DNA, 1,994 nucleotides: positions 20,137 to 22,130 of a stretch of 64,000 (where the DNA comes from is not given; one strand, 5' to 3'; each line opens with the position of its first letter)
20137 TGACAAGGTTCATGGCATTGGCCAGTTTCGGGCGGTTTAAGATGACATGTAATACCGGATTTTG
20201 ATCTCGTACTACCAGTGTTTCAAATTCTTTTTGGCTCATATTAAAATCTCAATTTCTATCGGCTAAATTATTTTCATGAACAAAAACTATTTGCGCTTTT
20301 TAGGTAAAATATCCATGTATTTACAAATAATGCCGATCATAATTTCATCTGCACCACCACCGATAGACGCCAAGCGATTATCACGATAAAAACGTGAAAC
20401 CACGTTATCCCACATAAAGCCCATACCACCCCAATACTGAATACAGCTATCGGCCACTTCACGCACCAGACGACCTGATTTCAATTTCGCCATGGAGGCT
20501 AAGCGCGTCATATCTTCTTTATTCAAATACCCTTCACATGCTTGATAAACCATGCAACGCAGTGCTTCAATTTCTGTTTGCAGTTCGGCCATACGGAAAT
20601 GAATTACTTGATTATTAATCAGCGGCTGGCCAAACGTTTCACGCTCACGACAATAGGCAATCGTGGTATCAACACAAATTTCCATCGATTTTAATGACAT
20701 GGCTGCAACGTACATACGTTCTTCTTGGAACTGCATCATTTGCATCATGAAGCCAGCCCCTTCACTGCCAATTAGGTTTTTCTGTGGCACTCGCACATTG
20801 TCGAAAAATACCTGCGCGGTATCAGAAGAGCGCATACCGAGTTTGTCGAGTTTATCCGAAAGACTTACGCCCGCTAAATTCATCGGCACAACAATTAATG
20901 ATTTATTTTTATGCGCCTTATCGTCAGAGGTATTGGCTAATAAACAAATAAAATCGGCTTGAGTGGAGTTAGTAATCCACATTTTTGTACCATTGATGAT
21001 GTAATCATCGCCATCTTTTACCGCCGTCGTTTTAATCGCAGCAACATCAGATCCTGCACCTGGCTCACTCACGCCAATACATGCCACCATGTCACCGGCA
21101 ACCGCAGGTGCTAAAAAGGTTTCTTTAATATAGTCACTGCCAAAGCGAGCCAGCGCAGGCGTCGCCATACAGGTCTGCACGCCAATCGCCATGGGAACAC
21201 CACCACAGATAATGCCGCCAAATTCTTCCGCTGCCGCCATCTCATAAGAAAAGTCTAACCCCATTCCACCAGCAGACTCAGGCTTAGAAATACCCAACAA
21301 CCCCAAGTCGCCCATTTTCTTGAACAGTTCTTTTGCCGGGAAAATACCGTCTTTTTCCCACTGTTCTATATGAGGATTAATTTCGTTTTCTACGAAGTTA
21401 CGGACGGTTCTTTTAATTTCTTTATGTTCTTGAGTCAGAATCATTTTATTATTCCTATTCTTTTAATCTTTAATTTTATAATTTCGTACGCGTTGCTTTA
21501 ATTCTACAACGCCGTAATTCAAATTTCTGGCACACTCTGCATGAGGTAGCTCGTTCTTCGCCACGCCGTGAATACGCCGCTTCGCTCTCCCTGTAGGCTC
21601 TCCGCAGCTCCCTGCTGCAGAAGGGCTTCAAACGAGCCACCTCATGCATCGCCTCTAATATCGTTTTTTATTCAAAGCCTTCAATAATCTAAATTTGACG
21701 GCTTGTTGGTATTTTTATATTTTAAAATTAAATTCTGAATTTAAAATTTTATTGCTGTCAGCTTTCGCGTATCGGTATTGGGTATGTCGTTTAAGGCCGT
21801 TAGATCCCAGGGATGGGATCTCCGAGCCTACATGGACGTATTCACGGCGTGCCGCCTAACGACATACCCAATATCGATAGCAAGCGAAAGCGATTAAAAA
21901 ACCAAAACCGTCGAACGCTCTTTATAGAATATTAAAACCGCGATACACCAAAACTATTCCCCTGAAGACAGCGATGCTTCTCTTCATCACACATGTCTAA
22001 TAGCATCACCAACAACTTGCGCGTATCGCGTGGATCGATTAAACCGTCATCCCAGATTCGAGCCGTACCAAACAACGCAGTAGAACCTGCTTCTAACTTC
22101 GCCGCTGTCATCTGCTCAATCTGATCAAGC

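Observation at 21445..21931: Two inverted MITE-like palindromic elements fill the 487-bp gap between the carboxyltransferase and acyl-CoA dehydrogenase genes; a third copy lies near kdsA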

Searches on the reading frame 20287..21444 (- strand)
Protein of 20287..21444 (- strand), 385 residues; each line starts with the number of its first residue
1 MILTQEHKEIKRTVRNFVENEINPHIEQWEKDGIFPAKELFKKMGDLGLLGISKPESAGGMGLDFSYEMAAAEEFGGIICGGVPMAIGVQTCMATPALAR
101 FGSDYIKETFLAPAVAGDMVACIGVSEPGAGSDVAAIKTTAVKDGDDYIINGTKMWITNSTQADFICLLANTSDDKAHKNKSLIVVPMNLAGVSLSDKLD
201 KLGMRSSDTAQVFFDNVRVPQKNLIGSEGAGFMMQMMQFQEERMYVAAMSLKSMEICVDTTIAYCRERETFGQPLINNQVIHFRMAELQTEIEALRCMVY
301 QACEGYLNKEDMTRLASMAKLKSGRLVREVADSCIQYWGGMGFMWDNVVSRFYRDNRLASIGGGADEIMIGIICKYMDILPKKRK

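Call 61: search_protein_families(library=ncbifam, proteins=[window:20287-21444:-], max_evalue=1e-10)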
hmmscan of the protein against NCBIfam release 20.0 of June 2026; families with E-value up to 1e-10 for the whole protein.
window:20287-21444:- (385 aa): 20 families
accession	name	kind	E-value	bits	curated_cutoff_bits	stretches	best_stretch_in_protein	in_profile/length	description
NF042972.1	AcrlCoAredClosAcrC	equivalog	1.4e-86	290.5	640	1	3-375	5-374/378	acryloyl-CoA reductase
NF045552.1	GlutCoADH_Des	equivalog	4.1e-72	243.5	470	1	3-374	5-376/387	glutaryl-CoA dehydrogenase Acd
NF043006.1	CyhCrbnylCoADH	equivalog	4.6e-71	239.8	650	1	4-374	5-372/380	cyclohexane-1-carbonyl-CoA dehydrogenase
NF008997.0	PRK12341.1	equivalog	1.1e-67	228.7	537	1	3-374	5-373/382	acyl-CoA dehydrogenase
NF058590.1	AcCoDHFadEBacil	equivalog_domain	2.7e-67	227.6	600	1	3-369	21-402/586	acyl-CoA dehydrogenase FadE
NF053553.1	prodigi_MBC_PigA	equivalog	7.8e-56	189.8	500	1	3-377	5-379/381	prodigiosin MBC biosynthesis dehydrogenase PigA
TIGR03207.1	cyc_hxne_CoA_dh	equivalog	6.7e-54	183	575.35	1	5-375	3-369/372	cyclohexanecarboxyl-CoA dehydrogenase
NF045652.1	ProlPCPDhRedW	equivalog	6e-53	180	650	1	6-371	3-367/376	L-prolyl-[peptidyl-carrier protein] dehydrogenase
NF042439.1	SulpropCoADesulf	equivalog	2.7e-52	177.8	600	1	13-374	3-367/379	3-sulfinopropanoyl-CoA desulfinase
NF002885.1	PRK03354.1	equivalog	1.6e-51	175.5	540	1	3-374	5-370/378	crotonobetainyl-CoA dehydrogenase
NF037942.1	ac_ACP_DH_MbtN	equivalog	1.4e-43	149.1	700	1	18-376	9-364/376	mycobactin biosynthesis acyl-ACP dehydrogenase MbtN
TIGR03204.1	pimC_large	equivalog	5.4e-37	127.6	623.85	1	4-375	5-390/395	pimeloyl-CoA dehydrogenase large subunit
NF052270.1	Staph_DH_FadE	equivalog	1.6e-35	122.6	600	1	3-372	21-388/400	acyl-CoA dehydrogenase FadE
NF049984.1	Rv1679_FadE16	equivalog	3.2e-26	92.4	600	1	24-361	14-349/371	Rv1679 family acyl-CoA dehydrogenase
TIGR03203.1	pimD_small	equivalog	2.5e-23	82.8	652.7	1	37-354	39-353/378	pimeloyl-CoA dehydrogenase small subunit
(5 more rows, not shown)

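Call 65: find_homologous_proteins(query=window:20287-21444:-, max_evalue=1e-100)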
Query window:20287-21444:- (385 aa): 7987 proteins with E <= 1e-100 among 8000 candidates; the best 120 are listed.
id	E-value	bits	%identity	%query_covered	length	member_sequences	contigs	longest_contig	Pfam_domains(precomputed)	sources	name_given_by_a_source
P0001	2.8e-239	812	90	100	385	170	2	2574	PF02770.25,PF00441.30,PF08028.17,PF02771.22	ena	-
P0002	2.9e-239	812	90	100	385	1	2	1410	PF02770.25,PF00441.30,PF08028.17,PF02771.22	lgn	-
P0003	5.4e-238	808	90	100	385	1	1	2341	PF02770.25,PF00441.30,PF08028.17,PF02771.22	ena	-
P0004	1.1e-237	806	90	100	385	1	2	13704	PF02770.25,PF00441.30,PF08028.17,PF02771.22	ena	-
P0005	5.6e-237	804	90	100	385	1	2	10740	PF02770.25,PF00441.30,PF08028.17,PF02771.22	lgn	-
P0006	1.4e-230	783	87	100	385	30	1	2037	PF02770.25,PF00441.30,PF08028.17,PF02771.22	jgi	jgi:citronellyl-CoA dehydrogenase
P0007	9.6e-228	774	86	100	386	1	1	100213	PF02770.25,PF00441.30,PF08028.17,PF02771.22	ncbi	-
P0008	6.6e-227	771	85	100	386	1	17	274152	PF02770.25,PF00441.30,PF08028.17,PF02771.22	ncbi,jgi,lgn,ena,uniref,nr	ncbi:MAG: acyl-CoA dehydrogenase [Thalassobium sp.]|jgi:citronellyl-CoA dehydrogenase|uniref:Acyl-Co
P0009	1.7e-226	770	85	100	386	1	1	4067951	PF02770.25,PF00441.30,PF08028.17,PF02771.22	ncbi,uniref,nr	ncbi:acyl-CoA dehydrogenase family protein [Thalassolituus hydrocarboniclasticus]|uniref:Acyl-CoA/ac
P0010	1.8e-226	770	85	100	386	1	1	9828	PF02770.25,PF00441.30,PF08028.17,PF02771.22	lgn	-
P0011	6.2e-226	768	85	100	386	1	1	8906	PF02770.25,PF00441.30,PF08028.17,PF02771.22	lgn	-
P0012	6.4e-226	768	85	100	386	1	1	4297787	PF02770.25,PF00441.30,PF08028.17,PF02771.22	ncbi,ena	-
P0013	1.2e-225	767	85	100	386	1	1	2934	PF02770.25,PF00441.30,PF08028.17,PF02771.22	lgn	-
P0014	1.2e-225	767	85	100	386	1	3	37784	PF02770.25,PF00441.30,PF08028.17,PF02771.22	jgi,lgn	jgi:citronellyl-CoA dehydrogenase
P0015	1.2e-225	767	85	100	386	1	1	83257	PF02770.25,PF00441.30,PF08028.17,PF02771.22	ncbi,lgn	-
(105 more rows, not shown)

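Call 66: find_encoding_contigs(protein=P0004, flank=2500, max_places=3)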
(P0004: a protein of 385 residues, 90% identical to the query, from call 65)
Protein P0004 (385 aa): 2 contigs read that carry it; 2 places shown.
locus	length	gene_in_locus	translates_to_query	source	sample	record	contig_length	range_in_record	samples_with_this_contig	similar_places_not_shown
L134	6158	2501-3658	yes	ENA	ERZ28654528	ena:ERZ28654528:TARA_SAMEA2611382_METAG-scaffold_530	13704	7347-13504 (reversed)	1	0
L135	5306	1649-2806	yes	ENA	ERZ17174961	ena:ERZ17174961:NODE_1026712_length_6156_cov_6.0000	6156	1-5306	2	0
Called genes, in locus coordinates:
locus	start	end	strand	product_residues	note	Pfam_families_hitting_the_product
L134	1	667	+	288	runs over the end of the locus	?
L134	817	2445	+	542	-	PF03255:ACCA (weak), PF01039:Carboxyl_trans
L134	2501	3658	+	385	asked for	PF02771:Acyl-CoA_dh_N, PF02770:Acyl-CoA_dh_M, PF00441:Acyl-CoA_dh_1, PF08028:Acyl-CoA_dh_2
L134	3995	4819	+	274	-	PF00378:ECH_1, PF16113:ECH_2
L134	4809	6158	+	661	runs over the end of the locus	PF00289:Biotin_carb_N, PF02786:CPSase_L_D2, PF02222:ATP-grasp (weak), PF07478:Dala_Dala_lig_C, PF02785:Biotin_carb_C, PF00364:Biotin_lipoyl, PF25917:BSH_RND (weak)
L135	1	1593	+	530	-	?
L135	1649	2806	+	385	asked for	PF02771:Acyl-CoA_dh_N, PF02770:Acyl-CoA_dh_M, PF00441:Acyl-CoA_dh_1, PF08028:Acyl-CoA_dh_2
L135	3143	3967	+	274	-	PF00378:ECH_1, PF16113:ECH_2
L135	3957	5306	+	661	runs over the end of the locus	PF00289:Biotin_carb_N, PF02786:CPSase_L_D2, PF02222:ATP-grasp (weak), PF07478:Dala_Dala_lig_C, PF02785:Biotin_carb_C, PF00364:Biotin_lipoyl, PF25917:BSH_RND (weak)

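Call 67: find_encoding_contigs(protein=P0007, flank=2500, max_places=2)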
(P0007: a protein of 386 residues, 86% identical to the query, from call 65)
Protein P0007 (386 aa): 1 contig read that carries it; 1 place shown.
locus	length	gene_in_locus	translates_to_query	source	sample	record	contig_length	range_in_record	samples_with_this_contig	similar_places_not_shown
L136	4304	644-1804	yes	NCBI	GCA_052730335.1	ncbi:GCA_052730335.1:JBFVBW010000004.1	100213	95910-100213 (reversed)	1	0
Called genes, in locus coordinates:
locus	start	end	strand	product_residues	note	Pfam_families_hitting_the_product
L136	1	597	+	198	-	?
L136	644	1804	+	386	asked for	PF02771:Acyl-CoA_dh_N, PF02770:Acyl-CoA_dh_M, PF00441:Acyl-CoA_dh_1, PF08028:Acyl-CoA_dh_2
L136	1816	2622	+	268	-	PF00378:ECH_1, PF16113:ECH_2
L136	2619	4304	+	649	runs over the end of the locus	PF00289:Biotin_carb_N, PF02222:ATP-grasp, PF02786:CPSase_L_D2, PF07478:Dala_Dala_lig_C, PF02785:Biotin_carb_C, PF25919:BSH_CusB (faint), PF00364:Biotin_lipoyl, PF25973:BSH_CzcB (faint)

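Call 68: find_encoding_contigs(protein=P0009, flank=2500, max_places=2)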
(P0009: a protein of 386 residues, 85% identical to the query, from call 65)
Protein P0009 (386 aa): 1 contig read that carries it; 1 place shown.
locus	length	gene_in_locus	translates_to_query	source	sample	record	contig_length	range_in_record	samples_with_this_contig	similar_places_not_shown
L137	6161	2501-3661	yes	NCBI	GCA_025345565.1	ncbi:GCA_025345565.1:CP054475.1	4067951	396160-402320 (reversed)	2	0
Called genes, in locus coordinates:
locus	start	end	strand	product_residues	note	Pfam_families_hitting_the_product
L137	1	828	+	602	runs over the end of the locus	PF07287:AtuA, PF23544:AtuA_ferredoxin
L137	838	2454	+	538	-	PF03255:ACCA (faint), PF01039:Carboxyl_trans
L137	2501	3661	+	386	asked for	PF02771:Acyl-CoA_dh_N, PF02770:Acyl-CoA_dh_M, PF00441:Acyl-CoA_dh_1, PF08028:Acyl-CoA_dh_2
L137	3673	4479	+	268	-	PF00378:ECH_1, PF16113:ECH_2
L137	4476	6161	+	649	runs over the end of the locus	PF00289:Biotin_carb_N, PF21139:BT_MCC_alpha (faint), PF02222:ATP-grasp, PF02786:CPSase_L_D2, PF07478:Dala_Dala_lig_C, PF02785:Biotin_carb_C, PF25919:BSH_CusB (faint), PF00364:Biotin_lipoyl, +1 more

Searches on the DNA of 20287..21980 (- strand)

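Call 15: search_rna_families(source=window, start=21400, end=21980, threshold=evalue, max_evalue=10, show_alignments=3)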
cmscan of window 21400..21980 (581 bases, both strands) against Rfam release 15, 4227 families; matches with E-value up to 10: 4.
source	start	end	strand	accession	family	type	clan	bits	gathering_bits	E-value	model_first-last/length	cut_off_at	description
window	21795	21904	-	RF02770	Ysr224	Gene; sRNA;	-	21.1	70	0.027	1-107/107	no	Yersinia sRNA 224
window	21770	21879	-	RF04209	MIR7533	Gene; miRNA;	-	15.5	230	1.4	1-249/249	no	MIR7533 microRNA precursor family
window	21725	21852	-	RF02192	TCL6_2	Gene; lncRNA;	-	14.7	45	4.9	1-126/126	no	T-cell leukemia/lymphoma 6 conserved region 2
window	21762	21890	+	RF04223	MIR2619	Gene; miRNA;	-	14.6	113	0.81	1-202/202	no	MIR2619 microRNA precursor family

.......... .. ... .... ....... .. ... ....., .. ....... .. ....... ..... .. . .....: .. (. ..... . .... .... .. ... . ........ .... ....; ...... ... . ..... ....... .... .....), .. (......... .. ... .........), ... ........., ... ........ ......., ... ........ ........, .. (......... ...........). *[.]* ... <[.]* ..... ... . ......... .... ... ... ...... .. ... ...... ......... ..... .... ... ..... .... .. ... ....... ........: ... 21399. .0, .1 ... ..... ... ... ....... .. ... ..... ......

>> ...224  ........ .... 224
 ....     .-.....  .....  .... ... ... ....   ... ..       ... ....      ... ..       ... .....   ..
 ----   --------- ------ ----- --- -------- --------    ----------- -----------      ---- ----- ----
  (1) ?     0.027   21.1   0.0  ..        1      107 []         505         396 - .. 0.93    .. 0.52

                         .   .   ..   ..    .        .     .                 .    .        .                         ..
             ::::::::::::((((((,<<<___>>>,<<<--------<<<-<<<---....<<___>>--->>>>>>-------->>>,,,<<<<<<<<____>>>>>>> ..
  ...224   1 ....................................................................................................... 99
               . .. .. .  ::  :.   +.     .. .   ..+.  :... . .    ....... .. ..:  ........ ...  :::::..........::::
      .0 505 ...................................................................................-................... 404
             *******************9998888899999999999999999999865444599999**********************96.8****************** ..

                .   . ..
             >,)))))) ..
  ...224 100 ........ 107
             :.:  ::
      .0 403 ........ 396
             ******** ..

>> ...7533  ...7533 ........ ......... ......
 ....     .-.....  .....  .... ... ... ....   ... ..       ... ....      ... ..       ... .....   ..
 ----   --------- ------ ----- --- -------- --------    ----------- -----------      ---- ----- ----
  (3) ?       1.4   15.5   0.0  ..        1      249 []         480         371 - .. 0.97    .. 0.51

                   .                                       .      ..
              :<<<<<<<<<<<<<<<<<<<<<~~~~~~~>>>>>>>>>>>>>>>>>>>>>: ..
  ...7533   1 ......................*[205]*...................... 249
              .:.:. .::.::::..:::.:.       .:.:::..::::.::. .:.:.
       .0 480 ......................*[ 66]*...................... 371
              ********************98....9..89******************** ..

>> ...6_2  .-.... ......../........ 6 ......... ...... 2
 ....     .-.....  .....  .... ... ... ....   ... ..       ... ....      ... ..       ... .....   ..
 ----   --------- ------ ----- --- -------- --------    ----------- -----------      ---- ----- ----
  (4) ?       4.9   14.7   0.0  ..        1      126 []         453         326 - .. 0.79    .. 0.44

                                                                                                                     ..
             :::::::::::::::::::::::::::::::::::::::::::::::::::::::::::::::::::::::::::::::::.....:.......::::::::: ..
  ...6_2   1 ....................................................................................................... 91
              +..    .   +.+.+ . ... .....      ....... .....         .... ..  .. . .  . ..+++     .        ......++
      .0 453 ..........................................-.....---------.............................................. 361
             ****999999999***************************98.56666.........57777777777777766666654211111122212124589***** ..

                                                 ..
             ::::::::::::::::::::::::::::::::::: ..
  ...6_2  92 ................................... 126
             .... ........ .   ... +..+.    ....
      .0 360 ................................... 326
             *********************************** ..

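Call 20: search_dna_similar(query=window:21760-21895:-, collection=ecoli_genomes, mode=distant, max_evalue=10, max_rows=15)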
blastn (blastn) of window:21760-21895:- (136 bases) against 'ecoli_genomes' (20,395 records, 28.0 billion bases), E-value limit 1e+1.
No match.

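Call 69: search_with_rna_model(model_id=R1, sources=[L134, L135, L136, L137], filters=off, max_evalue=1, show_alignments=3)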
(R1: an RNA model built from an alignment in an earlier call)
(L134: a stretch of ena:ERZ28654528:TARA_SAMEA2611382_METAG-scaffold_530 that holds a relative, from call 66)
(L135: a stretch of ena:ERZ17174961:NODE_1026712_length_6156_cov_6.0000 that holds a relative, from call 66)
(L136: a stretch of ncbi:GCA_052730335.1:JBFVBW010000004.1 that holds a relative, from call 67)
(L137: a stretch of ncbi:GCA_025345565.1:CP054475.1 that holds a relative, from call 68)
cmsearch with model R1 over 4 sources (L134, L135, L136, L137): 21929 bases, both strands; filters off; matches with E-value up to 1: 6.
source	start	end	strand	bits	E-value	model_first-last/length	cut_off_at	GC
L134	3876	3951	-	72.4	1.6e-16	1-76/76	no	0.57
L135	3024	3099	-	72.4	1.6e-16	1-76/76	no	0.57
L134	3692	3777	+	12.2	0.34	1-76/76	no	0.41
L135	2840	2925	+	12.2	0.34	1-76/76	no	0.41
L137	1110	1164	+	10.9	0.76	1-76/76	no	0.55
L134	694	746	-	10.7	0.85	1-76/76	no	0.45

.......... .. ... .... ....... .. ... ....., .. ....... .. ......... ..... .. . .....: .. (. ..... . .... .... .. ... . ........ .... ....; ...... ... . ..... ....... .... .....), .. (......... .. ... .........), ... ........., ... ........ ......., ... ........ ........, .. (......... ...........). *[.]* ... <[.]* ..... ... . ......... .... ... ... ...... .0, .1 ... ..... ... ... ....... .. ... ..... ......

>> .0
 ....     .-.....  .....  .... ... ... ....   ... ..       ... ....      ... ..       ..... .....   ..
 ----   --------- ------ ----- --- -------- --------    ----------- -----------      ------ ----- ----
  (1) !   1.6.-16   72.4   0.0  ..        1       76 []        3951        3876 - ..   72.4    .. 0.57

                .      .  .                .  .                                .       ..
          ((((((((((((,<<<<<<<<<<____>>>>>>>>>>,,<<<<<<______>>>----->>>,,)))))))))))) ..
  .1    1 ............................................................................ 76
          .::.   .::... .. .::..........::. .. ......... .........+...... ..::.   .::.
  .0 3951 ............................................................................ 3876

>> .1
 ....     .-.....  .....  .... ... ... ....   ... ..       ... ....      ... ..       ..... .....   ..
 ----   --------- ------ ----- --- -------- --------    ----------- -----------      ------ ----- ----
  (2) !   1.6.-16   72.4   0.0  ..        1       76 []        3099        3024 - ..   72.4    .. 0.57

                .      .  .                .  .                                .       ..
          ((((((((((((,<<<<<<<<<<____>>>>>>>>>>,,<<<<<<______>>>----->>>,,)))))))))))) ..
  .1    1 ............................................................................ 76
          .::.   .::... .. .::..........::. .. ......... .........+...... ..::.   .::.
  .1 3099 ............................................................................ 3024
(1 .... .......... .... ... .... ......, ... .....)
